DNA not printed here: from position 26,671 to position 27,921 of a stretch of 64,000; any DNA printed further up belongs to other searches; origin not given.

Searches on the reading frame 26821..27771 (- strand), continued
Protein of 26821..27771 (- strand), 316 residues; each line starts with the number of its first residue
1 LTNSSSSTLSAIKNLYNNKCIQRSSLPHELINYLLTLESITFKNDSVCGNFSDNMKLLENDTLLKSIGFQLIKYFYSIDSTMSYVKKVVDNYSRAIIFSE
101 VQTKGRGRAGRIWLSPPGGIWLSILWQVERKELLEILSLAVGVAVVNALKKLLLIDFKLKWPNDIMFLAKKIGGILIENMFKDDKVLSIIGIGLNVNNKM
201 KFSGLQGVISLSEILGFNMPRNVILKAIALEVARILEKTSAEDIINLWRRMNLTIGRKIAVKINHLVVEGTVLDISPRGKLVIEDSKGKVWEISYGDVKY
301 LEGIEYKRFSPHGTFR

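Call 23: find_encoding_contigs(protein=P0007, flank=3000, max_places=3)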
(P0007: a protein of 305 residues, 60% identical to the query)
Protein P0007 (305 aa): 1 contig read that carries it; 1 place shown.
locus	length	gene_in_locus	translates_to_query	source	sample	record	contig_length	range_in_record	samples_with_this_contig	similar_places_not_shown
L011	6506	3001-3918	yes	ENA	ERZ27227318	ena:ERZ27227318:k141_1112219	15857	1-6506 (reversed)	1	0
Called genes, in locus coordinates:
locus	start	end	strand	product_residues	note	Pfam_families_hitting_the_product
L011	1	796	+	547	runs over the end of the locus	PF01039:Carboxyl_trans, PF03255:ACCA, PF06833:MdcE (weak)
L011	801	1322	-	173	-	PF01597:GCV_H (faint), PF25919:BSH_CusB (faint), PF00364:Biotin_lipoyl, PF25917:BSH_RND, PF25973:BSH_CzcB (faint), PF25984:BSH_YknX (faint), PF25997:BSH_YhbJ (weak)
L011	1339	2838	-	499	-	PF00289:Biotin_carb_N, PF02655:ATP-grasp_3 (weak), PF02786:CPSase_L_D2, PF08443:RimK (weak), PF02222:ATP-grasp (weak), PF07478:Dala_Dala_lig_C, PF02785:Biotin_carb_C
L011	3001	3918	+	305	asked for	PF03099:BPL_LplA_LipB, PF02237:BPL_C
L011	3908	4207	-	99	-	PF22511:PBP2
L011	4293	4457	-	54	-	PF01402:RHH_1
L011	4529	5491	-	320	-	PF10343:Q_salvage (weak), PF09171:AGOG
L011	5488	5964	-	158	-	PF22769:DCD, PF00692:dUTPase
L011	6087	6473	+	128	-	PF02675:AdoMet_dc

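Call 24: find_encoding_contigs(protein=P0009, flank=3000, max_places=3)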
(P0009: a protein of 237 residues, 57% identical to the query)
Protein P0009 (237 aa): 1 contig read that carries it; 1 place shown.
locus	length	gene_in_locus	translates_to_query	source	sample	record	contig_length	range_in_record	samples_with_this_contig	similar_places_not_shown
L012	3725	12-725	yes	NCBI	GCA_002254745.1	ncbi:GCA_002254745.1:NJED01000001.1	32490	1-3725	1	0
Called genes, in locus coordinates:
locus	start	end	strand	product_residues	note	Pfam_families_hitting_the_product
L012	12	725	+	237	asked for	PF03099:BPL_LplA_LipB, PF02237:BPL_C (weak)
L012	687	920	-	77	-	PF22511:PBP2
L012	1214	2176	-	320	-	PF10343:Q_salvage (faint), PF09171:AGOG (faint)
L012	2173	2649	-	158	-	PF22769:DCD, PF00692:dUTPase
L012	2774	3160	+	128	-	PF02675:AdoMet_dc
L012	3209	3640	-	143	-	PF27217:AF_0155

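Call 93: list_cluster_members(proteins=[P0001, P0004])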
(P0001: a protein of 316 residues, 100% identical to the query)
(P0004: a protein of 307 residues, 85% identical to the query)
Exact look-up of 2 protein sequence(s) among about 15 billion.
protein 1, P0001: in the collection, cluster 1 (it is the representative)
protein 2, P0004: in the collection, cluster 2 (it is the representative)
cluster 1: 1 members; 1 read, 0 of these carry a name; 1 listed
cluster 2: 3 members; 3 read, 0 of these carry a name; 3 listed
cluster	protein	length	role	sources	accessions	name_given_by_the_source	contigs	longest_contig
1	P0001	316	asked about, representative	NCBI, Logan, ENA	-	-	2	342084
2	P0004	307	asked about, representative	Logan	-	-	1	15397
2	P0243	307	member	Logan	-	-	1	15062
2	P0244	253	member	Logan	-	-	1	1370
